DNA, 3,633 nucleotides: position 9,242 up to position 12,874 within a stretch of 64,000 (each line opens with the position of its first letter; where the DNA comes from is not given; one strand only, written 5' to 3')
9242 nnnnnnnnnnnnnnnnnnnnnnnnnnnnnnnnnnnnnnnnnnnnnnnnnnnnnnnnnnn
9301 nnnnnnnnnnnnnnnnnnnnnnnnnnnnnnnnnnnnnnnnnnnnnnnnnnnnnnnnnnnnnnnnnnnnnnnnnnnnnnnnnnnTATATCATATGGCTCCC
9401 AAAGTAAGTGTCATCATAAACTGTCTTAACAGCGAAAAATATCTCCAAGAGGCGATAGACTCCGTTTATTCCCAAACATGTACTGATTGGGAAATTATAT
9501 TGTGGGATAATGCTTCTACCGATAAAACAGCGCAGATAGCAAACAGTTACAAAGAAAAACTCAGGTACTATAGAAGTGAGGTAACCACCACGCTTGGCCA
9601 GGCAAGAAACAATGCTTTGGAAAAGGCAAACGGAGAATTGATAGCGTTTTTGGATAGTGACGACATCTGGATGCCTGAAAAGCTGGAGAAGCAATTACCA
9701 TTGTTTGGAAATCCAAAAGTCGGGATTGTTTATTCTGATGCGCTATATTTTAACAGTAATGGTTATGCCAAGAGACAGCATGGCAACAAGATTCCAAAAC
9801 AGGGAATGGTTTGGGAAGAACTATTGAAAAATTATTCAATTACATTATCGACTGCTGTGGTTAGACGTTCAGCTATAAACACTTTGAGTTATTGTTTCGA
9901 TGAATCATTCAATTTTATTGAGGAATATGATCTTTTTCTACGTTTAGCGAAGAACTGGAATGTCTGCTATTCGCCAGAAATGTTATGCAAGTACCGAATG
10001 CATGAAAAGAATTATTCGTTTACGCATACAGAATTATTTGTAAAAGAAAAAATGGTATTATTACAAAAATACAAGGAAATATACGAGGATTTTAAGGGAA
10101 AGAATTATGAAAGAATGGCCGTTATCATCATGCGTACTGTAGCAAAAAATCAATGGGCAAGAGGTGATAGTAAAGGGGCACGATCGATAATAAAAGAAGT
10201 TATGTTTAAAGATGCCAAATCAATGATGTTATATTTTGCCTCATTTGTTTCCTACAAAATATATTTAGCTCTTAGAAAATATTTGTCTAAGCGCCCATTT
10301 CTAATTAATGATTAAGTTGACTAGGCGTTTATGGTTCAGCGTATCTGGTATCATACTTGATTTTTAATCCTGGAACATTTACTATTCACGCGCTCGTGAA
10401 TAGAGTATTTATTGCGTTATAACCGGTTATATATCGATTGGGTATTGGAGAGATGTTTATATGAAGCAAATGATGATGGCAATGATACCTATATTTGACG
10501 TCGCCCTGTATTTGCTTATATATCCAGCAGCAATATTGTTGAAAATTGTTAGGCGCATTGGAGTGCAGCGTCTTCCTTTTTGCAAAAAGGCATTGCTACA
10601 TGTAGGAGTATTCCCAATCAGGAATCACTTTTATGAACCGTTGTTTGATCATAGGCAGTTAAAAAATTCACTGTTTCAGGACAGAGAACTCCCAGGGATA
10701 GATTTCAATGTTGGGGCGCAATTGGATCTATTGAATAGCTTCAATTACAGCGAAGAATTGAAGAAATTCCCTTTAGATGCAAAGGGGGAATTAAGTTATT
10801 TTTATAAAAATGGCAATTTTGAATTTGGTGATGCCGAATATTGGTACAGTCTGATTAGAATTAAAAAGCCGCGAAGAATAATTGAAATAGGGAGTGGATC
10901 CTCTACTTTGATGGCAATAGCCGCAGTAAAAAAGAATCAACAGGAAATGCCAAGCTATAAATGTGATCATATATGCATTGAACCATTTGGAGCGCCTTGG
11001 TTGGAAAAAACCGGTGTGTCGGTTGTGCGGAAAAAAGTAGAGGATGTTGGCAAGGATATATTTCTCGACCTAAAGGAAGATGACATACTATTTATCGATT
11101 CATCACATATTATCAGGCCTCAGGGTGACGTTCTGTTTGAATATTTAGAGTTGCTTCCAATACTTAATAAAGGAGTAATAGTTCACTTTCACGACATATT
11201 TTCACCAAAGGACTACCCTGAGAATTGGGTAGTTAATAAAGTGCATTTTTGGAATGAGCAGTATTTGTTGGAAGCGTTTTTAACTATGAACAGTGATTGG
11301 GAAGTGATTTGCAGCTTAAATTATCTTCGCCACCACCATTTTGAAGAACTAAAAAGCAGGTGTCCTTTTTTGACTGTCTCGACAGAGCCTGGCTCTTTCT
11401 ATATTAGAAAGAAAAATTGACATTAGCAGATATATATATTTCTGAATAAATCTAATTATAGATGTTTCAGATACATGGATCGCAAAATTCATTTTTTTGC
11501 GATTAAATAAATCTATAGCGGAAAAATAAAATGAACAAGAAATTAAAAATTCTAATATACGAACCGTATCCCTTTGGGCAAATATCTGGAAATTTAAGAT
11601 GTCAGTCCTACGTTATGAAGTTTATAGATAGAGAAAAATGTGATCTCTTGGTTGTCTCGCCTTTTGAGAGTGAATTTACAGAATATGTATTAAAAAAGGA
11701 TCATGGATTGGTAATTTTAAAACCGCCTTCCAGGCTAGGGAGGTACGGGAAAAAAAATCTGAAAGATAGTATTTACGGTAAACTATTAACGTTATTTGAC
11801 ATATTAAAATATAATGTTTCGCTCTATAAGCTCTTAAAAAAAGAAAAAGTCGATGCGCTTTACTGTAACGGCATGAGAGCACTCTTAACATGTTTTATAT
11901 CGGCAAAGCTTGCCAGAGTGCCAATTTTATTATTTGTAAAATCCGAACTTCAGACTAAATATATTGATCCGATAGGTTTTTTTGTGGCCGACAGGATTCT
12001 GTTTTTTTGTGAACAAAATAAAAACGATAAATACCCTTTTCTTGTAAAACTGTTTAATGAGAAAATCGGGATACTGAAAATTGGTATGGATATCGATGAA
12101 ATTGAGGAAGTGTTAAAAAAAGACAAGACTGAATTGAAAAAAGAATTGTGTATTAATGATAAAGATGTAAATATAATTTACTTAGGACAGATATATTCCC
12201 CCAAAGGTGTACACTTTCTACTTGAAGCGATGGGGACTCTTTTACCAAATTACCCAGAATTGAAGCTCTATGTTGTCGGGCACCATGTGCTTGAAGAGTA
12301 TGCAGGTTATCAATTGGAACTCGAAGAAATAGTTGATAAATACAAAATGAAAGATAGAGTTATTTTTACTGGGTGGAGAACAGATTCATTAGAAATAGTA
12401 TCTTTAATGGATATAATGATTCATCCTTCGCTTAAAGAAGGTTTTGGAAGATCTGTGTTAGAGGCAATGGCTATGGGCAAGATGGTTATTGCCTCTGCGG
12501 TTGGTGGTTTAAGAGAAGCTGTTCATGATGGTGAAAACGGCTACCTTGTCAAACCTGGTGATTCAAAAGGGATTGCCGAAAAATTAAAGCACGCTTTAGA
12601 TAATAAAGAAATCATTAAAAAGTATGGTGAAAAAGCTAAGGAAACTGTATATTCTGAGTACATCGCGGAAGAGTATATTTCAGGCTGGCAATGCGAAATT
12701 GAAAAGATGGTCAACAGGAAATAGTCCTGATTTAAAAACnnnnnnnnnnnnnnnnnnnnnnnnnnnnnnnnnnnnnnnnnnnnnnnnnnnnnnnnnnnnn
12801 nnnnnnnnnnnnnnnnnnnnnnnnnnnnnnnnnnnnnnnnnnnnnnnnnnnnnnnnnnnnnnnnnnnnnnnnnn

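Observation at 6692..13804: Glycan O-acylation module: DltD-like protein + MBOAT, plus a separate SGNH esterase, inside the AT-rich glycan island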

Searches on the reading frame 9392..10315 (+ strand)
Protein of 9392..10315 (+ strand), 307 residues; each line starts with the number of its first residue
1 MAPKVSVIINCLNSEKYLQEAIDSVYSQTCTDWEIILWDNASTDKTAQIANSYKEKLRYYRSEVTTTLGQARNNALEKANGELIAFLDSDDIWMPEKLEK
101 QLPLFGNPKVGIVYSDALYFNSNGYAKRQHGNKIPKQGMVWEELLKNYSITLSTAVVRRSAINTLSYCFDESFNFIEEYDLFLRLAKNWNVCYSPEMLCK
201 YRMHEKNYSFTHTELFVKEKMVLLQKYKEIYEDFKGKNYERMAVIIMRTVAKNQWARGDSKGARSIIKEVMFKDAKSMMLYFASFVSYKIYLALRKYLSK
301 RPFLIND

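Call 4: search_protein_families(library=pfam, proteins=[window:9392-10315:+], max_evalue=0.1)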
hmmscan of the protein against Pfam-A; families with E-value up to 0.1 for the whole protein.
window:9392-10315:+ (307 aa): 6 families
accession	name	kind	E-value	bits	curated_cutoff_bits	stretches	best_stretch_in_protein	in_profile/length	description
PF00535.33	Glycos_transf_2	-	2.2e-34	119.2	23.3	1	6-162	1-164/168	Glycosyl transferase family 2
PF10111.15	Glyco_tranf_2_2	-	1.3e-19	71.2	27.3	1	6-210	1-225/276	Glycosyltransferase like family 2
PF13641.12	Glyco_tranf_2_3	-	1.4e-14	55.1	27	1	3-200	1-210/230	Glycosyltransferase like family 2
PF13632.12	Glyco_trans_2_3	-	4.8e-05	23.7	27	1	84-199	2-121/198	Glycosyl transferase family group 2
PF13704.12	Glyco_tranf_2_4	-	0.024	15.6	27.5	1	14-94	3-85/98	Glycosyl transferase family 2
PF08765.17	Mor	-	0.099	13.1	24.9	0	220-243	55-78/107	Mor transcription activator family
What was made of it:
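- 9392..10315 (+): GT2 glycosyltransferase, 8 nt after the MBOAT; probably the same transcription unit. PF00535, E 2e-34 (call 4).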

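Call 5: search_protein_families(library=ncbifam, proteins=[window:9392-10315:+], max_evalue=0.1)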
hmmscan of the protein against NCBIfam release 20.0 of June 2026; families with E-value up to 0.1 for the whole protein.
window:9392-10315:+ (307 aa): 25 families
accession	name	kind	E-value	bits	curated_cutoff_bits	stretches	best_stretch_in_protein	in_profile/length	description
NF047683.1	TeichurnBiosyTuaG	equivalog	2.7e-30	105.9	400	1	2-209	5-211/252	teichuronic acid biosynthesis protein TuaG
NF053739.1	GlytfEpsEBac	equivalog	1.4e-28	99.6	450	1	3-230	1-231/265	glycosyltransferase EpsE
NF007482.0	PRK10073.1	equivalog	8.9e-19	67.7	423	1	2-126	5-131/334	glycosyltransferase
TIGR03965.1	mycofact_glyco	equivalog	5.4e-17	61.8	280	1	3-202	74-281/467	mycofactocin biosynthesis glycosyltransferase MftF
NF038302.1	EPS_HpsE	equivalog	8.6e-17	61.1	300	1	5-94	3-100/307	hormogonium polysaccharide biosynthesis glycosyltransferase HpsE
NF050050.1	ProtGlycPglI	equivalog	3.2e-16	59.6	500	1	3-99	2-102/306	GalNAc(5)-diNAcBac-PP-undecaprenol beta-1,3-glucosyltransferase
TIGR04017.1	WcaA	equivalog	1e-12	48.3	495.75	1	3-192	5-195/279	colanic acid biosynthesis glycosyltransferase WcaA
NF007453.0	PRK10018.1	equivalog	2.4e-12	47.1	382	1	3-194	6-198/280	colanic acid biosynthesis glycosyltransferase WcaA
NF038299.1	EPS_HpsN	equivalog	9.8e-12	44.5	425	1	3-116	1-118/317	hormogonium polysaccharide biosynthesis glycosyltransferase HpsN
TIGR04283.1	glyco_like_mftF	equivalog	5.6e-11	42.5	182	1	5-190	1-174/221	TIGR04283 family arsenosugar biosynthesis glycosyltransferase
TIGR03937.1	PgaC_IcaA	equivalog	5.7e-11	42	422.3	1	3-96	45-141/407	poly-beta-1,6-N-acetyl-D-glucosamine synthase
NF041394.1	GtaseAglG_Halo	equivalog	7.5e-10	38.6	440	1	4-101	2-103/304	glucosyl-dolichyl phosphate glucuronosyltransferase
NF041875.1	EPS_EpsD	equivalog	3e-09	36.7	370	1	5-101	1-100/325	exopolysaccharide biosynthesis glycosyltransferase EpsD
TIGR03111.1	glyc2_xrt_Gpos1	hypoth_equivalog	1.2e-08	34.2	363.95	1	3-105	49-156/439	TIGR03111 family XrtG-associated glycosyltransferase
NF010496.0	PRK13915.1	equivalog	1.3e-07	31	262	1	4-113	32-151/307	glucosyl-3-phosphoglycerate synthase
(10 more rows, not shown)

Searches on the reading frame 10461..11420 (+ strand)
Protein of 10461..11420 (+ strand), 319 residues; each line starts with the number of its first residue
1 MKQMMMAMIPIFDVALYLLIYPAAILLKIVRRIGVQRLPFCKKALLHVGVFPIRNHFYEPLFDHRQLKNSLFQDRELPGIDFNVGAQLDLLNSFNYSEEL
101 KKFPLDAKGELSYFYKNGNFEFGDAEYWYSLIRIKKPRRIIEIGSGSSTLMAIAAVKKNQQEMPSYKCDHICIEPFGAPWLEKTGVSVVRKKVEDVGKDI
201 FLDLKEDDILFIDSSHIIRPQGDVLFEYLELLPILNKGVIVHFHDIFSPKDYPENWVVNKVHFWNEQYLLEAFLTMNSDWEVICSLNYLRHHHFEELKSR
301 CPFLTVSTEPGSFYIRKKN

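Call 4: search_protein_families(library=pfam, proteins=[window:10461-11420:+], max_evalue=0.1)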
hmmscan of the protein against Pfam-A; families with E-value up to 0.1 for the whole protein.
window:10461-11420:+ (319 aa): 1 family
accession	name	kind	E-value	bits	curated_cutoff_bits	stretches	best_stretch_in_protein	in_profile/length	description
PF13578.12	Methyltransf_24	-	1.6e-10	42.2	26.3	1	141-246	1-105/105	Methyltransferase domain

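Call 5: search_protein_families(library=ncbifam, proteins=[window:10461-11420:+], max_evalue=0.1)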
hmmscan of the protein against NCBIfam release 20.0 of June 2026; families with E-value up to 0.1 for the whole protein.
window:10461-11420:+ (319 aa): 0 families

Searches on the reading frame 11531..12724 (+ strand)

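Call 4: search_protein_families(library=pfam, proteins=[window:11531-12724:+], max_evalue=0.1)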
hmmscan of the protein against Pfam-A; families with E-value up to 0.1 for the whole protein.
window:11531-12724:+ (397 aa): 5 families
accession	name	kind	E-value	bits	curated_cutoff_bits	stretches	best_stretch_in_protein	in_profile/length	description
PF00534.26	Glycos_transf_1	-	2.5e-39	135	26.4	1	198-371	1-171/172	Glycosyl transferases group 1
PF13692.12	Glyco_trans_1_4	-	9.9e-35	120.3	27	1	214-358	3-142/142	Glycosyl transferases group 1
PF20706.3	GT4-conflict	-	5.2e-07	29.4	26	1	205-334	193-323/385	Family 4 Glycosyltransferase in conflict systems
PF13524.12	Glyco_trans_1_2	-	4.3e-05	23.9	25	1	296-378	50-134/144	Glycosyl transferase-like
PF00982.27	Glyco_transf_20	-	0.00015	21.1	32.5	1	178-357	238-438/473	Glycosyltransferase family 20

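Call 5: search_protein_families(library=ncbifam, proteins=[window:11531-12724:+], max_evalue=0.1)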
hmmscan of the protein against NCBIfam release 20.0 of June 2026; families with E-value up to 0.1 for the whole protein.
window:11531-12724:+ (397 aa): 50 families (the best 25 are shown)
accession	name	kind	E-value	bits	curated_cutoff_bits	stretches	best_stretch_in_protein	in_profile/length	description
TIGR04063.1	stp3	hypoth_equivalog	4.4e-29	101.6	442.05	1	152-376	157-378/397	TIGR04063 family PEP-CTERM/XrtA system glycosyltransferase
TIGR03088.1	stp2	hypoth_equivalog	2.1e-27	96.2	409.05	1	172-383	155-363/374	TIGR03088 family PEP-CTERM/XrtA system glycosyltransferase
TIGR03999.1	thiol_BshA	equivalog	4e-25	88.5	273.7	1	191-387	178-367/375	N-acetyl-alpha-D-glucosaminyl L-malate synthase BshA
NF041876.1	EPS_EpsE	equivalog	6.9e-25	88.1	400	1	176-379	185-382/389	exopolysaccharide biosynthesis GT4 family glycosyltransferase EpsE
NF012028.0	PRK15484.1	subfamily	8.4e-24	84.3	618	1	174-383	158-368/380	lipopolysaccharide N-acetylglucosaminyltransferase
TIGR02149.1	glgA_Coryne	subfamily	3.5e-23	82.4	302.4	1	148-377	140-374/391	glycogen synthase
NF047880.1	glyco_SdgA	exception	1.6e-21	76.4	800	1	203-387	305-484/488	serine-aspartate repeat adhesin O-glycosyltransferase SdgA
TIGR03449.1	mycothiol_MshA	equivalog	3.8e-20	72.2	462.5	1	177-371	188-382/406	D-inositol-3-phosphate glycosyltransferase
TIGR04047.1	MSMEG_0565_glyc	hypoth_equivalog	5.6e-20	71.7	259.85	1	182-369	164-351/373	MSMEG_0565 family glycosyltransferase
NF038295.1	EPS_HpsP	equivalog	6.4e-19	68.2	550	1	196-378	191-372/388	hormogonium polysaccharide biosynthesis glycosyltransferase HpsP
NF050063.1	ProtGlycPglJ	equivalog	2.4e-18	66.5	500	1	152-373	144-347/363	N-acetylgalactosamine-N,N'-diacetylbacillosaminyl-diphospho-undecaprenol 4-alpha-N-acetylgalactosaminyltransferase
TIGR04157.1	glyco_rSAM_CFB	subfamily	1.2e-17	64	400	1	153-358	170-366/406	TIGR04157 family glycosyltransferase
NF046085.1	XrtY_assoc_Gly1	equivalog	1.3e-16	60.5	400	1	170-382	164-373/387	XrtY-associated glycosyltransferase XYAG1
NF041139.1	TreT_Thcocales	equivalog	2e-16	59.8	775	1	204-382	218-401/412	trehalose synthase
NF047684.1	TeichurnBiosyTuaC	equivalog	2.8e-16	59.4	550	1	179-381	187-377/391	teichuronic acid biosynthesis protein TuaC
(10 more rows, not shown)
